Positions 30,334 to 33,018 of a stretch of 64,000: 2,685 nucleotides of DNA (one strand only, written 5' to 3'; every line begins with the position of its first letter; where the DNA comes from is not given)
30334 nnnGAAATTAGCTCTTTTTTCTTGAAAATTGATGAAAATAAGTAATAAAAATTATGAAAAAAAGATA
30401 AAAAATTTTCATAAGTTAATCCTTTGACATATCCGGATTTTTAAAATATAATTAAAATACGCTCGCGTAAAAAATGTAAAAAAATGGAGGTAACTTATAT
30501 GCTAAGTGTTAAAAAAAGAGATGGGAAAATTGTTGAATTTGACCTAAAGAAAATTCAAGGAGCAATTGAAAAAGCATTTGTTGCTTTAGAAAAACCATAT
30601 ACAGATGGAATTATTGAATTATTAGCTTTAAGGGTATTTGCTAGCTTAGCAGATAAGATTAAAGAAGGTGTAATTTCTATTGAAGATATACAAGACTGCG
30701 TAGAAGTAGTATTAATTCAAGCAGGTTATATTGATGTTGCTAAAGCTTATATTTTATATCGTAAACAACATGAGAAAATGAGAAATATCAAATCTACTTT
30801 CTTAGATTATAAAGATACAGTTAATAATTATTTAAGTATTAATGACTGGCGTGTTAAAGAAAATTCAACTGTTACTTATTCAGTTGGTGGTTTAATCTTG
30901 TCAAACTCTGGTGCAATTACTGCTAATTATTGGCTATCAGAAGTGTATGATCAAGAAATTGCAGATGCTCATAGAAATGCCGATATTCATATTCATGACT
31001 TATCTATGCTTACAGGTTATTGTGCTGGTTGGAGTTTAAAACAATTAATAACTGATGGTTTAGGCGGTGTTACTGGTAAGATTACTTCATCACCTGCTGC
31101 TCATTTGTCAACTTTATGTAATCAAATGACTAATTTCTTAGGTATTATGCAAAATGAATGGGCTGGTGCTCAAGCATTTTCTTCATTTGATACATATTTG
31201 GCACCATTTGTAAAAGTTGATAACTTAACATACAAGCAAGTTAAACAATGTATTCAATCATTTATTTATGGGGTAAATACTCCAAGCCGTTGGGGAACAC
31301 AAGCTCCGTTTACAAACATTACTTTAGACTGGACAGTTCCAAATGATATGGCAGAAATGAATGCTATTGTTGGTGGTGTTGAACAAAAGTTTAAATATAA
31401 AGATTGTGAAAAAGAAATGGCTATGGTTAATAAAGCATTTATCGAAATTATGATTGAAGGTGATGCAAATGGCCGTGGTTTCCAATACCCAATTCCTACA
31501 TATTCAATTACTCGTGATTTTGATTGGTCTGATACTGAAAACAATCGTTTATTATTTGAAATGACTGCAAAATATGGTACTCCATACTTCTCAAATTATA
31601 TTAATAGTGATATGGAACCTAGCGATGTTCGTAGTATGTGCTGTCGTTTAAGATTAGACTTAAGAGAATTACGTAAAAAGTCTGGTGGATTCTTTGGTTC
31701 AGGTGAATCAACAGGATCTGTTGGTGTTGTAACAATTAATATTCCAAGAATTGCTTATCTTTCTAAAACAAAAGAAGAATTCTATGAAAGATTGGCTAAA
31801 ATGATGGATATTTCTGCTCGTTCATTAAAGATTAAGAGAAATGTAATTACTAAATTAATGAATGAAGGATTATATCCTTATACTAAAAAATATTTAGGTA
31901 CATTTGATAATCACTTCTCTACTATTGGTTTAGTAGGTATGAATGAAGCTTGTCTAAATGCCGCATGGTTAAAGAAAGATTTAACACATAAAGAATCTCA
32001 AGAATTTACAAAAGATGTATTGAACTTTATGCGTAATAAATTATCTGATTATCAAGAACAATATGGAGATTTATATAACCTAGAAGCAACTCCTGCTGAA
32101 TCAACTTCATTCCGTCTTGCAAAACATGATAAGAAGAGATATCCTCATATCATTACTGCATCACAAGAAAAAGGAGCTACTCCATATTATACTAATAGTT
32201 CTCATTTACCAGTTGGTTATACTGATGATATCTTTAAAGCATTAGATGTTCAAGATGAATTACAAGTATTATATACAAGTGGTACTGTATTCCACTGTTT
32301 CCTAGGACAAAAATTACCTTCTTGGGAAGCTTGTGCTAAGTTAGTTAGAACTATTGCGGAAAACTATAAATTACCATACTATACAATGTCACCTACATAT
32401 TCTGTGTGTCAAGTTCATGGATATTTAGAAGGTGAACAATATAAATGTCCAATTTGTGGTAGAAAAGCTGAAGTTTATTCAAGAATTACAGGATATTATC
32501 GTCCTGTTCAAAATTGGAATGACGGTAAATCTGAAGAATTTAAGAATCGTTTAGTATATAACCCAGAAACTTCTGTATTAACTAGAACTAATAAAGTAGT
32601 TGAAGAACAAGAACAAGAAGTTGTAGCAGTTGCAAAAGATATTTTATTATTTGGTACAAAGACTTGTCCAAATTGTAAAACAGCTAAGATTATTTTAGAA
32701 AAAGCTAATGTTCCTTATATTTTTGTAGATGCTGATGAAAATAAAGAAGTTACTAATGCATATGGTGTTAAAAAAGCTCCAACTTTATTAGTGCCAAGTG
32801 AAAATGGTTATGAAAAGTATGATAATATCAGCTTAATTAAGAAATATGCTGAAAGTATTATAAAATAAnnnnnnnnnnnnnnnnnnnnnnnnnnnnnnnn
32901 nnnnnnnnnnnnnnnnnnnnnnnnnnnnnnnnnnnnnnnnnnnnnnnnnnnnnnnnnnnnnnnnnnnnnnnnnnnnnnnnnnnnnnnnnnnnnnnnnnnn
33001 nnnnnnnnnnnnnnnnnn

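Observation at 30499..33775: Self-contained reductant relay for class III RNR: NrdD with fused thioredoxin-fold domain plus a TrxR-like flavoprotein without the NADPH motif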

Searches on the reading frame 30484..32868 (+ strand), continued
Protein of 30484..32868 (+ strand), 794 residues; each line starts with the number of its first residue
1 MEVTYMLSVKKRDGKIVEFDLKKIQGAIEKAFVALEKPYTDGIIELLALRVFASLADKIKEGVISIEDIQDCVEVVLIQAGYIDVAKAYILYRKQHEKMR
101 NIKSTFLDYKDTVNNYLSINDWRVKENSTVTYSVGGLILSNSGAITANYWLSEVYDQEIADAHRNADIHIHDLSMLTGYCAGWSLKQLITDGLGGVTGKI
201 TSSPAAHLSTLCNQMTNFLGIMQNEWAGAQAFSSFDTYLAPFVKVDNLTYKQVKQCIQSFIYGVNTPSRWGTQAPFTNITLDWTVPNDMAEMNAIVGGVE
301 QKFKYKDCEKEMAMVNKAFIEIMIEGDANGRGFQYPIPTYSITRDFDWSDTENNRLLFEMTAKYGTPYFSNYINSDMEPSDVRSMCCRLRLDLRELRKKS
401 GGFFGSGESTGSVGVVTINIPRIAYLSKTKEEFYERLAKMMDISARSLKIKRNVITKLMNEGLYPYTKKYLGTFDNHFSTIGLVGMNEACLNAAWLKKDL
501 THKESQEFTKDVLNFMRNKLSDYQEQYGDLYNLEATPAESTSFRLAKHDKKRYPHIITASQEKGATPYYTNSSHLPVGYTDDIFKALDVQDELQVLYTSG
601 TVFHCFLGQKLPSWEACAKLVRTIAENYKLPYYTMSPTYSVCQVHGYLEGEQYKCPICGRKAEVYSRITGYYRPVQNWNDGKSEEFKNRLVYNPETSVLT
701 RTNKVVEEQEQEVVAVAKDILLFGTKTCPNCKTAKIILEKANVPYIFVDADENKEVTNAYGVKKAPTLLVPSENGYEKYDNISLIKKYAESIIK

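Call 13: find_homologous_proteins(query=window:30484-32868:+, max_evalue=1e-50)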
Query window:30484-32868:+ (794 aa): 8000 proteins with E <= 1e-50 among 8000 candidates; the best 120 are listed.
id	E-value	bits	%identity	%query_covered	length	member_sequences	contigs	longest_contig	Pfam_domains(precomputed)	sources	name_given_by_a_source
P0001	0.0e+0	1819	100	99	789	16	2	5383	PF00462.31,PF03477.22,PF13597.12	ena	-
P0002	0.0e+0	1810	99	99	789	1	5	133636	PF00462.31,PF03477.22,PF13597.12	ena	-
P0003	0.0e+0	1809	99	99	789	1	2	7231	PF00462.31,PF03477.22,PF13597.12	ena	-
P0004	0.0e+0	1672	91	99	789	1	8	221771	PF00462.31,PF03477.22,PF13597.12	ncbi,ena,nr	ncbi:MAG: ribonucleoside triphosphate reductase [Bacilli bacterium]|nr:ribonucleoside triphosphate r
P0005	0.0e+0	1658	91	99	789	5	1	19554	PF00462.31,PF03477.22,PF13597.12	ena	-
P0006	0.0e+0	1655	71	66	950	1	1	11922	PF00085.27,PF03477.22,PF13597.12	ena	-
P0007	0.0e+0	1642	89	99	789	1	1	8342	PF00462.31,PF03477.22,PF13597.12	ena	-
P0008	0.0e+0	1642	89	99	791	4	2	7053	PF00462.31,PF03477.22,PF13597.12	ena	-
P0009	0.0e+0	1638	89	99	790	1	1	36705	PF00462.31,PF03477.22,PF13597.12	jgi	-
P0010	0.0e+0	1624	88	99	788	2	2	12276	PF00462.31,PF03477.22,PF13597.12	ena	-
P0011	0.0e+0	1593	86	99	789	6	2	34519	PF00462.31,PF03477.22,PF13597.12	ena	-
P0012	0.0e+0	1590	86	99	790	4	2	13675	PF00462.31,PF03477.22,PF13597.12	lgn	-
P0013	0.0e+0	1580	86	99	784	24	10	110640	PF00462.31,PF03477.22,PF13597.12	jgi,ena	-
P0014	0.0e+0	1559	85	99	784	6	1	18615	PF00462.31,PF03477.22,PF13597.12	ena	-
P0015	0.0e+0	1540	83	99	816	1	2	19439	PF00462.31,PF03477.22,PF13597.12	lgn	-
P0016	0.0e+0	1517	83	99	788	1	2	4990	PF00462.31,PF03477.22,PF13597.12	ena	-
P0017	0.0e+0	1517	83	99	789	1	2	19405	PF00462.31,PF03477.22,PF13597.12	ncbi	-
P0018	0.0e+0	1514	82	99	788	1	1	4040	PF00462.31,PF03477.22,PF13597.12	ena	-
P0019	0.0e+0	1514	82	99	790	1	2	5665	PF00462.31,PF03477.22,PF13597.12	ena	-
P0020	0.0e+0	1514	83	99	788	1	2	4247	PF00462.31,PF03477.22,PF13597.12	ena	-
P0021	0.0e+0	1513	81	99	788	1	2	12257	PF00462.31,PF03477.22,PF13597.12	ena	-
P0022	0.0e+0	1513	83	99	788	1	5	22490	PF00462.31,PF03477.22,PF13597.12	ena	-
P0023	0.0e+0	1512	82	99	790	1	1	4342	PF00462.31,PF03477.22,PF13597.12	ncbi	-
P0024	0.0e+0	1510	81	99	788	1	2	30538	PF00462.31,PF03477.22,PF13597.12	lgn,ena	-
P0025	0.0e+0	1510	82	99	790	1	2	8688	PF00462.31,PF03477.22,PF13597.12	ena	-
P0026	0.0e+0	1509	82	99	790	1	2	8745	PF00462.31,PF03477.22,PF13597.12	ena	-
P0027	0.0e+0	1508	82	99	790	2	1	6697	PF00462.31,PF03477.22,PF13597.12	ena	-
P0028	0.0e+0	1508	82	99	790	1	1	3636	PF00462.31,PF03477.22,PF13597.12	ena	-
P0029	0.0e+0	1507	81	99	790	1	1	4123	PF00462.31,PF03477.22,PF13597.12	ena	-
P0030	0.0e+0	1507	82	99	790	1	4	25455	PF00462.31,PF03477.22,PF13597.12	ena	-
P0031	0.0e+0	1506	82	99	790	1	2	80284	PF00462.31,PF03477.22,PF13597.12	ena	-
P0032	0.0e+0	1506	82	99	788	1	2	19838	PF00462.31,PF03477.22,PF13597.12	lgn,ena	-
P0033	0.0e+0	1506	82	99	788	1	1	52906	PF00462.31,PF00085.27,PF03477.22,PF13597.12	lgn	-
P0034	0.0e+0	1505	82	99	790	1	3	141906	PF00462.31,PF03477.22,PF13597.12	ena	-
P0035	0.0e+0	1504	81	99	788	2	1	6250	PF00462.31,PF03477.22,PF13597.12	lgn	-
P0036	0.0e+0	1504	81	99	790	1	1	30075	PF00462.31,PF03477.22,PF13597.12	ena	-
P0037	0.0e+0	1504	82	99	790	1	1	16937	PF00462.31,PF03477.22,PF13597.12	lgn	-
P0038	0.0e+0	1503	82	99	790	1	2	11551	PF00462.31,PF03477.22,PF13597.12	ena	-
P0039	0.0e+0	1503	82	99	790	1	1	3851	PF00462.31,PF03477.22,PF13597.12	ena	-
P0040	0.0e+0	1503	81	99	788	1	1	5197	PF00462.31,PF03477.22,PF13597.12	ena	-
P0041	0.0e+0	1503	82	99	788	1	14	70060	PF00462.31,PF03477.22,PF13597.12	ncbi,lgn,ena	-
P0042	0.0e+0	1503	81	99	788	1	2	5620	PF00462.31,PF03477.22,PF13597.12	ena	-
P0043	0.0e+0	1503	82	99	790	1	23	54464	PF00462.31,PF03477.22,PF13597.12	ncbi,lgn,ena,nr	ncbi:MAG: ribonucleoside triphosphate reductase [Bacilli bacterium]|nr:ribonucleoside triphosphate r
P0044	0.0e+0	1503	82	99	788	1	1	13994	PF00462.31,PF03477.22,PF13597.12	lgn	-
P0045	0.0e+0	1503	82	99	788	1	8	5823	PF00462.31,PF03477.22,PF13597.12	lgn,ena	-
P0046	0.0e+0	1502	82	99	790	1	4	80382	PF00462.31,PF03477.22,PF13597.12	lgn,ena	-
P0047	0.0e+0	1502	82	99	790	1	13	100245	PF00462.31,PF03477.22,PF13597.12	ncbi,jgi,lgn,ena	-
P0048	0.0e+0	1502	82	99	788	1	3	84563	PF00462.31,PF03477.22,PF13597.12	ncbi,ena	-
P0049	0.0e+0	1502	82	99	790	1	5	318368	PF00462.31,PF03477.22,PF13597.12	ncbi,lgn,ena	-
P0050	0.0e+0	1502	82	99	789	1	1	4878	PF00462.31,PF03477.22,PF13597.12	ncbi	-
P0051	0.0e+0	1502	82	99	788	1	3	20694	PF00462.31,PF03477.22,PF13597.12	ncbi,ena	-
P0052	0.0e+0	1501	82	99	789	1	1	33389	PF00462.31,PF00085.27,PF03477.22,PF13597.12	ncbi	-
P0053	0.0e+0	1501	81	99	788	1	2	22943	PF00462.31,PF03477.22,PF13597.12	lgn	-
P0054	0.0e+0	1501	81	99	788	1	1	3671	PF00462.31,PF03477.22,PF13597.12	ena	-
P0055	0.0e+0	1501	82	99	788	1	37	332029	PF00462.31,PF03477.22,PF13597.12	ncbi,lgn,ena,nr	ncbi:MAG: ribonucleoside triphosphate reductase [Bacilli bacterium]|nr:ribonucleoside triphosphate r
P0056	0.0e+0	1501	82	99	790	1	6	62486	PF00462.31,PF03477.22,PF13597.12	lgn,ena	-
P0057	0.0e+0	1501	81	99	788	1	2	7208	PF00462.31,PF03477.22,PF13597.12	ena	-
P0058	0.0e+0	1501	82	99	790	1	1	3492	PF00462.31,PF03477.22,PF13597.12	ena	-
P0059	0.0e+0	1501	81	99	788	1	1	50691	PF00462.31,PF03477.22,PF13597.12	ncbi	-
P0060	0.0e+0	1501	82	99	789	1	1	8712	PF00462.31,PF03477.22,PF13597.12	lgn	-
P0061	0.0e+0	1501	82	99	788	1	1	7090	PF00462.31,PF03477.22,PF13597.12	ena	-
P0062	0.0e+0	1501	81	99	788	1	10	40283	PF00462.31,PF03477.22,PF13597.12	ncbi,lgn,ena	-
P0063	0.0e+0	1501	82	99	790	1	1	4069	PF00462.31,PF03477.22,PF13597.12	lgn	-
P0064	0.0e+0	1500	81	99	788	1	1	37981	PF00462.31,PF03477.22,PF13597.12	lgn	-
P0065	0.0e+0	1500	82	99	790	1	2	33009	PF00462.31,PF03477.22,PF13597.12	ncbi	-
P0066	0.0e+0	1499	81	99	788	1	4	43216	PF00462.31,PF03477.22,PF13597.12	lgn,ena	-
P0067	0.0e+0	1499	82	99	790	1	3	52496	PF00462.31,PF03477.22,PF13597.12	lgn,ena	-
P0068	0.0e+0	1499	82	99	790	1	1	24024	PF00462.31,PF03477.22,PF13597.12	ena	-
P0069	0.0e+0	1499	81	99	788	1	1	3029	PF00462.31,PF03477.22,PF13597.12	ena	-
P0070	0.0e+0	1499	81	99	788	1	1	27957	PF00462.31,PF03477.22,PF13597.12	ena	-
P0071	0.0e+0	1499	82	99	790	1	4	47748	PF00462.31,PF03477.22,PF13597.12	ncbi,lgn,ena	-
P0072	0.0e+0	1499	82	99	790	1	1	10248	PF00462.31,PF03477.22,PF13597.12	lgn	-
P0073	0.0e+0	1499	82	99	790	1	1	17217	PF00462.31,PF03477.22,PF13597.12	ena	-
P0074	0.0e+0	1498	82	99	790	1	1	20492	PF00462.31,PF03477.22,PF13597.12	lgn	-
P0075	0.0e+0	1498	81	99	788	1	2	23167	PF00462.31,PF03477.22,PF13597.12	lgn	-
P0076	0.0e+0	1497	82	99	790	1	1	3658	PF00462.31,PF03477.22,PF13597.12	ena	-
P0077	0.0e+0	1497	83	99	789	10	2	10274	PF00462.31,PF03477.22,PF13597.12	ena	-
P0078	0.0e+0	1497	81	99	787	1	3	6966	PF00462.31,PF03477.22,PF13597.12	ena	-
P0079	0.0e+0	1495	81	99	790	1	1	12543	PF00462.31,PF03477.22,PF13597.12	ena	-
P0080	0.0e+0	1495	81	99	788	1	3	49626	PF00462.31,PF03477.22,PF13597.12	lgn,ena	-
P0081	0.0e+0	1494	81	99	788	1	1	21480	PF00462.31,PF03477.22,PF13597.12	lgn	-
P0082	0.0e+0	1494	81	99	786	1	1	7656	PF00462.31,PF00085.27,PF03477.22,PF13597.12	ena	-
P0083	0.0e+0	1493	81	99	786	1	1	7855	PF00462.31,PF00085.27,PF03477.22,PF13597.12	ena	-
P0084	0.0e+0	1493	81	99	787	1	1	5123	PF00462.31,PF00085.27,PF03477.22,PF13597.12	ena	-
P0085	0.0e+0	1493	81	99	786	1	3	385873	PF00462.31,PF00085.27,PF03477.22,PF13597.12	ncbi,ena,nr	ncbi:MAG: ribonucleoside triphosphate reductase [Bacilli bacterium]|nr:ribonucleoside triphosphate r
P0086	0.0e+0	1493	81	99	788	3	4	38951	PF00462.31,PF00085.27,PF03477.22,PF13597.12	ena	-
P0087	0.0e+0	1492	81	99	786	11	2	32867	PF00462.31,PF00085.27,PF03477.22,PF13597.12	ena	-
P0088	0.0e+0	1492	81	99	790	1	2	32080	PF00462.31,PF03477.22,PF13597.12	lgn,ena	-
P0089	0.0e+0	1492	82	99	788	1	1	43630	PF00462.31,PF03477.22,PF13597.12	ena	-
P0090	0.0e+0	1492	81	99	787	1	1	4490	PF00462.31,PF03477.22,PF13597.12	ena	-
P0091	0.0e+0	1491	81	99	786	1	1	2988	PF00462.31,PF00085.27,PF03477.22,PF13597.12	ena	-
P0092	0.0e+0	1491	82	99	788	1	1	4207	PF00462.31,PF03477.22,PF13597.12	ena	-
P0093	0.0e+0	1491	80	99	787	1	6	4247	PF00462.31,PF03477.22,PF13597.12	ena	-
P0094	0.0e+0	1490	81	99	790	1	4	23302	PF00462.31,PF03477.22,PF13597.12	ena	-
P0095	0.0e+0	1490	81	99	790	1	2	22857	PF00462.31,PF03477.22,PF13597.12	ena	-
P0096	0.0e+0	1490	81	99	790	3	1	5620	PF00462.31,PF03477.22,PF13597.12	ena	-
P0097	0.0e+0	1490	81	99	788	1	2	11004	PF00462.31,PF03477.22,PF13597.12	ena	-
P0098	0.0e+0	1490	80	99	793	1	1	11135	PF00462.31,PF03477.22,PF13597.12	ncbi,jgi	jgi:ribonucleoside-triphosphate reductase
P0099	0.0e+0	1490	80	99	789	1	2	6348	PF00462.31,PF00085.27,PF03477.22,PF13597.12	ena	-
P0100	0.0e+0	1489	80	99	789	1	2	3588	PF00462.31,PF00085.27,PF03477.22,PF13597.12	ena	-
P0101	0.0e+0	1489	80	99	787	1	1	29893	PF00462.31,PF00085.27,PF03477.22,PF13597.12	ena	-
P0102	0.0e+0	1489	81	99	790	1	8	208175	PF00462.31,PF00085.27,PF03477.22,PF13597.12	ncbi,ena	-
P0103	0.0e+0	1489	81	99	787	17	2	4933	PF00462.31,PF00085.27,PF03477.22,PF13597.12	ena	-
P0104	0.0e+0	1489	81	99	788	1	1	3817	PF00462.31,PF03477.22,PF13597.12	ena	-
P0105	0.0e+0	1489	81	99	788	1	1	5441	PF00462.31,PF00085.27,PF03477.22,PF13597.12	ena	-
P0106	0.0e+0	1488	81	99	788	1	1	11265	PF00462.31,PF03477.22,PF13597.12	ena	-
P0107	0.0e+0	1488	81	99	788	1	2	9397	PF00462.31,PF03477.22,PF13597.12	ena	-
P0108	0.0e+0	1488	80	99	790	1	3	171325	PF00462.31,PF00085.27,PF03477.22,PF13597.12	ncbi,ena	-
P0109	0.0e+0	1488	81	99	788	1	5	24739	PF00462.31,PF03477.22,PF13597.12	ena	-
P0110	0.0e+0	1488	81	99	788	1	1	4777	PF00462.31,PF03477.22,PF13597.12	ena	-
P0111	0.0e+0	1488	81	99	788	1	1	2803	PF00462.31,PF00085.27,PF03477.22,PF13597.12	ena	-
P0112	0.0e+0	1488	80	99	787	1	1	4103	PF00462.31,PF03477.22,PF13597.12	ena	-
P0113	0.0e+0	1488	80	99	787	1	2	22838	PF00462.31,PF03477.22,PF13597.12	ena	-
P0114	0.0e+0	1488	80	99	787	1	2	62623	PF00462.31,PF03477.22,PF13597.12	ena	-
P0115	0.0e+0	1488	80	99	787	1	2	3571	PF00462.31,PF03477.22,PF13597.12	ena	-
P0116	0.0e+0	1487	81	99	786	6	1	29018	PF00462.31,PF03477.22,PF13597.12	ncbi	-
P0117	0.0e+0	1487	80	99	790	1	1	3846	PF00462.31,PF00085.27,PF03477.22,PF13597.12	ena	-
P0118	0.0e+0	1487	81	99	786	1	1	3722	PF00462.31,PF00085.27,PF03477.22,PF13597.12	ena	-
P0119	0.0e+0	1487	81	99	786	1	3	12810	PF00462.31,PF00085.27,PF03477.22,PF13597.12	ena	-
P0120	0.0e+0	1487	81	99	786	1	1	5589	PF00462.31,PF00085.27,PF03477.22,PF13597.12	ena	-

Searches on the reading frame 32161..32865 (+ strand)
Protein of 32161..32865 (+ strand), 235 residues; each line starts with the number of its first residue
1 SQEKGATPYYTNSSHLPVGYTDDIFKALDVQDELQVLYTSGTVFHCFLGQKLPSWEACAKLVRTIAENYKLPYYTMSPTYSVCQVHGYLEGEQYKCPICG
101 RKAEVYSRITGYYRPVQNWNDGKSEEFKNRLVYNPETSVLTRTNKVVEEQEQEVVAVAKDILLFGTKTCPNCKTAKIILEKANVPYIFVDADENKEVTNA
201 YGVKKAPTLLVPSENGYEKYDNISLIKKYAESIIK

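Call 84: find_related_loci(query=window:32161-32865:+, collection=metagenome_contigs, flank=4000)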
Query window:32161-32865:+ (235 aa) in metagenome_contigs; peptide patterns used: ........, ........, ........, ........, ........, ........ (x = any residue, [..] = any of these).
237 stretches matched a pattern; 97 encode a relative of the query (tblastn E <= 1e-3); the best 80 are kept; 80 distinct loci.
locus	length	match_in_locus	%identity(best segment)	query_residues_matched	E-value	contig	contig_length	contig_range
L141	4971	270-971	69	1-231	3e-110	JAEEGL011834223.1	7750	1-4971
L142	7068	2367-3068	68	1-231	5e-109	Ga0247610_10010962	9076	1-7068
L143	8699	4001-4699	68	1-232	6e-108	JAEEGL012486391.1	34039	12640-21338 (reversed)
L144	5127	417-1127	67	1-233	5e-107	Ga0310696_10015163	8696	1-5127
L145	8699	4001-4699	67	1-233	4e-107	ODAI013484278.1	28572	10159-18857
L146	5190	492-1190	67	1-232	1e-106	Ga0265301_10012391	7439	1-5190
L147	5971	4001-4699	67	1-232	1e-106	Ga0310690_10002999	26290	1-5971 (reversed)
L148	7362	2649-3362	66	1-233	2e-106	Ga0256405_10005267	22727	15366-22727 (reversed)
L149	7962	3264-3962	67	1-233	3e-106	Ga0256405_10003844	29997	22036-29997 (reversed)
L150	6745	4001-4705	65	1-233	5e-106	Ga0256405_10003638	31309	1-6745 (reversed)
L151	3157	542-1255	66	1-233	6e-108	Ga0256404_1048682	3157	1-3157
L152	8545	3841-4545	67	1-233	2e-105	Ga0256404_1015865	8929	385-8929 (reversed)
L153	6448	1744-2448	67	1-233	2e-105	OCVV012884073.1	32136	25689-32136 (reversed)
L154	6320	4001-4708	65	1-233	2e-105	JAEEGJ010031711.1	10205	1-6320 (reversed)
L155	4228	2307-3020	66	1-233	4e-106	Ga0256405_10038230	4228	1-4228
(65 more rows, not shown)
